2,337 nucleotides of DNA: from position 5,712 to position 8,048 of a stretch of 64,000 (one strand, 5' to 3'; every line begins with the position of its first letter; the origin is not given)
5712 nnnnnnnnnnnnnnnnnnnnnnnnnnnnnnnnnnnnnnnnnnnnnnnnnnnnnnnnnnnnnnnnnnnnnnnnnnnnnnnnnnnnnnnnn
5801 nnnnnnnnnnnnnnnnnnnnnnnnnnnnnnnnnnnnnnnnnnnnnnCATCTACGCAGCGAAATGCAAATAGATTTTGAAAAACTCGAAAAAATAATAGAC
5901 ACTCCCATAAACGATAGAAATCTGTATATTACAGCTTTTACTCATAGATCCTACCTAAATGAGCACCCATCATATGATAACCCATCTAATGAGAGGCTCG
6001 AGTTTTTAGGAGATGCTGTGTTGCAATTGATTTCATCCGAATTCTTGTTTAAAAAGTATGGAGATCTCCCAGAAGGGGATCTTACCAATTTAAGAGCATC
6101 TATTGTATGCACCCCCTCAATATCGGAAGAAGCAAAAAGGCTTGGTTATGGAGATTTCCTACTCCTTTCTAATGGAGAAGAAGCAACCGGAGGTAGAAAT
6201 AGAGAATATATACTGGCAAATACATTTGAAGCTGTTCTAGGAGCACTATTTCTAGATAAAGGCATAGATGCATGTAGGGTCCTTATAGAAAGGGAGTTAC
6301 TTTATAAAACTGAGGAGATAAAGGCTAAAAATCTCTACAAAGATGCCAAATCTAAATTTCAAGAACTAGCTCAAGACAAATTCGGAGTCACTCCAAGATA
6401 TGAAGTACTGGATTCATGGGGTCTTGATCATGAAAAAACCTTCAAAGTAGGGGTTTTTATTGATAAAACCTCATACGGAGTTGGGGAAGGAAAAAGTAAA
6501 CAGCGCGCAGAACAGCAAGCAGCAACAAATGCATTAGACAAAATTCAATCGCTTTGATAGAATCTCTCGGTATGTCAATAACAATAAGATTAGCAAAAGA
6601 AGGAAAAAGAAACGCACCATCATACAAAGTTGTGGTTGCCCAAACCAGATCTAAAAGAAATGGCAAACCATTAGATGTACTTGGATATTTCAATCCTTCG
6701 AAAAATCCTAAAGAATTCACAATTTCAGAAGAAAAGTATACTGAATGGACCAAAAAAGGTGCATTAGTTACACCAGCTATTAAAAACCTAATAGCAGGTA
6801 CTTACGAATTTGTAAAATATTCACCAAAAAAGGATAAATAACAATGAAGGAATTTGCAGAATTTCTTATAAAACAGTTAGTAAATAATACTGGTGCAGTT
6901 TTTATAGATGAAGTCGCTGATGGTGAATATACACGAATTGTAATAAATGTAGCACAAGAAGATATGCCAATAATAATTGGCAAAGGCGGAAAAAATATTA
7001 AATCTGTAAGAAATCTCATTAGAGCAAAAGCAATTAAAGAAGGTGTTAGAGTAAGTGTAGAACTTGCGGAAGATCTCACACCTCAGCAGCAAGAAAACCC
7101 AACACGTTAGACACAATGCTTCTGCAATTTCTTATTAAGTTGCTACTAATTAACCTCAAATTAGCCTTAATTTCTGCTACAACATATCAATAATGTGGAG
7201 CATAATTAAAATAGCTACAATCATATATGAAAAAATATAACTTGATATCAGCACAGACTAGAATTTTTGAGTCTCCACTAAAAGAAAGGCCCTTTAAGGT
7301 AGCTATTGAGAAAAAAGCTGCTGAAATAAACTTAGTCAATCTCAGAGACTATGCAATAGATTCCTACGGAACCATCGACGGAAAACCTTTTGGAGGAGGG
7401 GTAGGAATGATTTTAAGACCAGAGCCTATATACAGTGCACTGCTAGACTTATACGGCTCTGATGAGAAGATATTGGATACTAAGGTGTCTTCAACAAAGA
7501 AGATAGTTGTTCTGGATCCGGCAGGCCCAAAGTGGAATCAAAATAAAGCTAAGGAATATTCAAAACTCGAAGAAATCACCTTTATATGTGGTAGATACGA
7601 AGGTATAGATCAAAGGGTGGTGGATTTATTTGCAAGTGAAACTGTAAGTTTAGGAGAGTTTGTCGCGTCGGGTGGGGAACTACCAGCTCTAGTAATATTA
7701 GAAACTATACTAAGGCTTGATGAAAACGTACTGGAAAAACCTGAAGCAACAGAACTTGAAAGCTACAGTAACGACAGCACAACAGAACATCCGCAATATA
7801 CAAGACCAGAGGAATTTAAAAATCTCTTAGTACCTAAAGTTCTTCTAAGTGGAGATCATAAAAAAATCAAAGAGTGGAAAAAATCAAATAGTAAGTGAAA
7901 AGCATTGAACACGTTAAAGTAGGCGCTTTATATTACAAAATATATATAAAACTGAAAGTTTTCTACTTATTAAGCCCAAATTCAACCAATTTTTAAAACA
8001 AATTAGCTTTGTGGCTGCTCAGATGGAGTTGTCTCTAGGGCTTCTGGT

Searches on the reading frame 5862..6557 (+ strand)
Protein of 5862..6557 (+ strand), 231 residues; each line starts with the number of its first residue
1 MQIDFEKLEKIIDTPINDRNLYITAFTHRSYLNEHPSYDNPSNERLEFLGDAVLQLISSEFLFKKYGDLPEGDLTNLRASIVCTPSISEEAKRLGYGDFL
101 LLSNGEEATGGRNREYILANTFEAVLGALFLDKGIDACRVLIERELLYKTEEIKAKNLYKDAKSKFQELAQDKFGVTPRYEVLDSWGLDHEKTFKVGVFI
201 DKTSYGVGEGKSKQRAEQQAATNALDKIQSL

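Call 6: search_protein_families(library=pfam, max_evalue=0.01, proteins=[window:5862-6557:+])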
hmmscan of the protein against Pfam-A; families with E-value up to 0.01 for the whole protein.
window:5862-6557:+ (231 aa): 4 families
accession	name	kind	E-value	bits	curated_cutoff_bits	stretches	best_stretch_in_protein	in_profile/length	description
PF14622.11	Ribonucleas_3_3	-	2.5e-37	128.4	35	1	18-148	1-126/128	Ribonuclease-III-like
PF00636.31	Ribonuclease_3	-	1.6e-23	83.9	27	1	44-134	1-102/102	Ribonuclease III domain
PF00035.32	dsrm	-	7.9e-15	55.6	23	1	162-227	1-65/66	Double-stranded RNA binding motif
PF22935.1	RM44_endonuclase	-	7.2e-05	23.3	27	1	18-129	19-139/139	Large ribosomal subunit protein mL44, endonuclease domain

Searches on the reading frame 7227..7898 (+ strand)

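Call 6: search_protein_families(library=pfam, max_evalue=0.01, proteins=[window:7227-7898:+])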
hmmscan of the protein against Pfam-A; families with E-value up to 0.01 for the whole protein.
window:7227-7898:+ (223 aa): 1 family
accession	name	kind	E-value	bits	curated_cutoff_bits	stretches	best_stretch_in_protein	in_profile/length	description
PF01746.26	tRNA_m1G_MT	-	9.4e-42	143.4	27.3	1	26-221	4-185/195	tRNA (Guanine-1)-methyltransferase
